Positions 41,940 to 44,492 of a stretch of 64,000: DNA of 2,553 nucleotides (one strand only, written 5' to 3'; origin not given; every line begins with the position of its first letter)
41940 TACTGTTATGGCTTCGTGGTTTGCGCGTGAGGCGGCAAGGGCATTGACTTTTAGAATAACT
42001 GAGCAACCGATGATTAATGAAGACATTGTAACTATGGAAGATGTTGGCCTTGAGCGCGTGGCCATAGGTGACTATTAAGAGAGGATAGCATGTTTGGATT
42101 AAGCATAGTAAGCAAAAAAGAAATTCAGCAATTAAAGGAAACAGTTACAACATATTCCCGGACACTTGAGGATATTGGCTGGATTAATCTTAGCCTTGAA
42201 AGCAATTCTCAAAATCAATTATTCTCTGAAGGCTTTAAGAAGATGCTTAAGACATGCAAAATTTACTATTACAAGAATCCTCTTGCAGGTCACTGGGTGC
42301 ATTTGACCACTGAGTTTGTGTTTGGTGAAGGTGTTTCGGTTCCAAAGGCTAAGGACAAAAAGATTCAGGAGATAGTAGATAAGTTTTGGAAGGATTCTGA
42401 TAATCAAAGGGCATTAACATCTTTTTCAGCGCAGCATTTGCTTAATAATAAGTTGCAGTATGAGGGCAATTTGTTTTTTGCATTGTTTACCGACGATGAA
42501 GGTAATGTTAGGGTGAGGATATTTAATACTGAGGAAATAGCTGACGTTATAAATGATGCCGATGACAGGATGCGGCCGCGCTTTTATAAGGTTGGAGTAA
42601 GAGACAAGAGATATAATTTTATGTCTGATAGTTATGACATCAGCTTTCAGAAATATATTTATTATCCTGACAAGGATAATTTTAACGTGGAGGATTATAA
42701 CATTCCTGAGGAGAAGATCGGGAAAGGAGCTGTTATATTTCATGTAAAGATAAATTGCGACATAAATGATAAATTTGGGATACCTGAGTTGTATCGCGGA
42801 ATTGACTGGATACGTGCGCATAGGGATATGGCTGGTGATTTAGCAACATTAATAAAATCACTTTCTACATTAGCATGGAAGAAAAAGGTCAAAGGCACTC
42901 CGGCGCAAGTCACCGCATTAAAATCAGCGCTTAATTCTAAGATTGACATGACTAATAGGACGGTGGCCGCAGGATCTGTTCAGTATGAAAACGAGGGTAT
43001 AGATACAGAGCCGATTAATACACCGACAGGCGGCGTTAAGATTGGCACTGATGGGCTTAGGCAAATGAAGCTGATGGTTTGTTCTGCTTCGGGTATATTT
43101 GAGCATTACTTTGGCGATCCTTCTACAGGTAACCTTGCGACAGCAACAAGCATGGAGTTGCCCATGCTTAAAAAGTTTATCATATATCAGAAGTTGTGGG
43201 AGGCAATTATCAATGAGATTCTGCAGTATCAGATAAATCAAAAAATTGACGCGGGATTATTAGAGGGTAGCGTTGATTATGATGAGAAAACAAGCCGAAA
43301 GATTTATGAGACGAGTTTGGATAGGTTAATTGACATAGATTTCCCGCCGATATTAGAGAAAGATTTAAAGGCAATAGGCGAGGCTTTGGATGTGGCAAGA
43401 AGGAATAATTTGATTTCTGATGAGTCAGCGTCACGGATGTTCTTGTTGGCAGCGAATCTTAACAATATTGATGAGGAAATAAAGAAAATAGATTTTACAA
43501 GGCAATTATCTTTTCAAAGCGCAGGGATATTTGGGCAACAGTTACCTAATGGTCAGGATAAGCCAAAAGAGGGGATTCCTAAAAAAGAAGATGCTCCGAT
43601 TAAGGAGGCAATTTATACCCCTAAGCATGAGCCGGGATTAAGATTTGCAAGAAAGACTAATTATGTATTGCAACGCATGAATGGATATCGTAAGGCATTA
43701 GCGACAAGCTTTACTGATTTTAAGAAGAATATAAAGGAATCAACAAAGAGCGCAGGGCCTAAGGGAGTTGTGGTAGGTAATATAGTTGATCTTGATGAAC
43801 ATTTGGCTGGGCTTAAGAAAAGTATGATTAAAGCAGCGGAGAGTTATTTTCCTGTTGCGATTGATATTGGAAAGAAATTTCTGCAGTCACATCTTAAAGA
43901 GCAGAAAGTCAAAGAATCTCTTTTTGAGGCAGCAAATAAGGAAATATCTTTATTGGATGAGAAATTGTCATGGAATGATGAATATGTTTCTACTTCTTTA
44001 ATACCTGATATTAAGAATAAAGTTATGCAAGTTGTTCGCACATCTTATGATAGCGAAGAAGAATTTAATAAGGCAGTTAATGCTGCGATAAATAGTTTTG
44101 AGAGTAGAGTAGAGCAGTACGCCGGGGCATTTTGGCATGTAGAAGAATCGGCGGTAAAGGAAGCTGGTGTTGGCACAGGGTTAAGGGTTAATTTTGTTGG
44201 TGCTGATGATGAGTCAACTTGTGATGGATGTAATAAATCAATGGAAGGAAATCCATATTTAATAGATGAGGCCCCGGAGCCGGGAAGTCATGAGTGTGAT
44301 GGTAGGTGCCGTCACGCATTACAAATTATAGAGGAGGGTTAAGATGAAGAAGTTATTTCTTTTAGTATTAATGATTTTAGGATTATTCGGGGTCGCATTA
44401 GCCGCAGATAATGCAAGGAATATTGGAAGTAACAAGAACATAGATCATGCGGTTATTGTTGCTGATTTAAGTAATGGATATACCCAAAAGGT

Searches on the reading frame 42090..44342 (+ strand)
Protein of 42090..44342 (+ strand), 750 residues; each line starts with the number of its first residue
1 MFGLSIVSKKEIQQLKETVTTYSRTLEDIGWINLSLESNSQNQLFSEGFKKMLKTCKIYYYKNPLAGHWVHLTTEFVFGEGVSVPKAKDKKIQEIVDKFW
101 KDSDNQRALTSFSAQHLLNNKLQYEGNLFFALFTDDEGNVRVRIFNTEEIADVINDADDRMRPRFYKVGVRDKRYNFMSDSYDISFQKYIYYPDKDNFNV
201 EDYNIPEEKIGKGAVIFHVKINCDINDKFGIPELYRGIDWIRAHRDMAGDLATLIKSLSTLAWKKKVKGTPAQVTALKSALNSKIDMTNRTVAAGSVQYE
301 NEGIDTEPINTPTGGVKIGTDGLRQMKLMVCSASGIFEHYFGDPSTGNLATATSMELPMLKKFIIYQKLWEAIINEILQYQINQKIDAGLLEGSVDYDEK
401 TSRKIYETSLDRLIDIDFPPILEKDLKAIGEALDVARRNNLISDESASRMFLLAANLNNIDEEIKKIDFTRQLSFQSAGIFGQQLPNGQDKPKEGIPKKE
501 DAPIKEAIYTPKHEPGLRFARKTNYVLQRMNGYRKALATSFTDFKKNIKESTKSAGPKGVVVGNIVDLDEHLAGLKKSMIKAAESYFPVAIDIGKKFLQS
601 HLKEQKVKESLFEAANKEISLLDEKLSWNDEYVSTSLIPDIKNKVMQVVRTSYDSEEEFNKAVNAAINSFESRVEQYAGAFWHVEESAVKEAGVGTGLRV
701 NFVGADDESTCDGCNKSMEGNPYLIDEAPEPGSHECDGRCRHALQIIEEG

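Call 3: search_protein_families(library=pfam, proteins=[window:42090-44342:+], max_evalue=0.1)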
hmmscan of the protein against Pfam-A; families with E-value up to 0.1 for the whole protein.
window:42090-44342:+ (750 aa): 0 families

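Call 4: search_protein_families(library=phrogs, proteins=[window:42090-44342:+], max_evalue=0.01)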
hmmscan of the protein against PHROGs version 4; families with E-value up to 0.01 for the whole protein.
window:42090-44342:+ (750 aa): 1 family
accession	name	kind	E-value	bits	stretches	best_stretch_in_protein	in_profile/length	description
phrog_10963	-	head and packaging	2.1e-52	179.4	1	10-465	30-452/503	portal protein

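Call 74: find_related_loci(query=window:42090-44339:+, collection=viral_contigs, flank=7000)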
Query window:42090-44339:+ (750 aa) in viral_contigs; peptide patterns used: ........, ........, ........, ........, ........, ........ (x = any residue, [..] = any of these).
38 stretches matched a pattern; 9 encode a relative of the query (tblastn E <= 1e-3); 9 distinct loci.
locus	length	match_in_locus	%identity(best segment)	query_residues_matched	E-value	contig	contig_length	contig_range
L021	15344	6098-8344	64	1-749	0e+0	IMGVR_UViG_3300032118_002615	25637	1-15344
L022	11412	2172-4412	64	1-747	0e+0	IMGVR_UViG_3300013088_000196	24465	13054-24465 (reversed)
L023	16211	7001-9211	60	1-747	0e+0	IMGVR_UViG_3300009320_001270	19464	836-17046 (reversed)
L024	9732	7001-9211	57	1-750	0e+0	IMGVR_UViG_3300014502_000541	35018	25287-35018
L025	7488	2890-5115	56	1-747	0e+0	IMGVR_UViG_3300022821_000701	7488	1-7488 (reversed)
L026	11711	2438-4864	54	1-748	0e+0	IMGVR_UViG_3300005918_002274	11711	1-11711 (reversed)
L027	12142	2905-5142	61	1-747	0e+0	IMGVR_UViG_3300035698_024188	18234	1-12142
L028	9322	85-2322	50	1-747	0e+0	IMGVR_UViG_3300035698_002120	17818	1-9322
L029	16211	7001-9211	60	1-747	0e+0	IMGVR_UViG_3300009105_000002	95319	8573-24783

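Call 100: search_protein_families(library=pfam, proteins=[L027:5145-7235:+, L027:7687-8547:+], max_evalue=0.001)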
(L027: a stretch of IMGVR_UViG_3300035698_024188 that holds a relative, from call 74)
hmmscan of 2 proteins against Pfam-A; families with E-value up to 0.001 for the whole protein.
L027:5145-7235:+ (697 aa): 0 families

L027:7687-8547:+ (287 aa): 1 family
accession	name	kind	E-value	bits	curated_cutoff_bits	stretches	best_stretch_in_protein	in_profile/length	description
PF13385.13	Laminin_G_3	-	7.3e-17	62.4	27.6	1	87-244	1-151/151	Concanavalin A-like lectin/glucanases superfamily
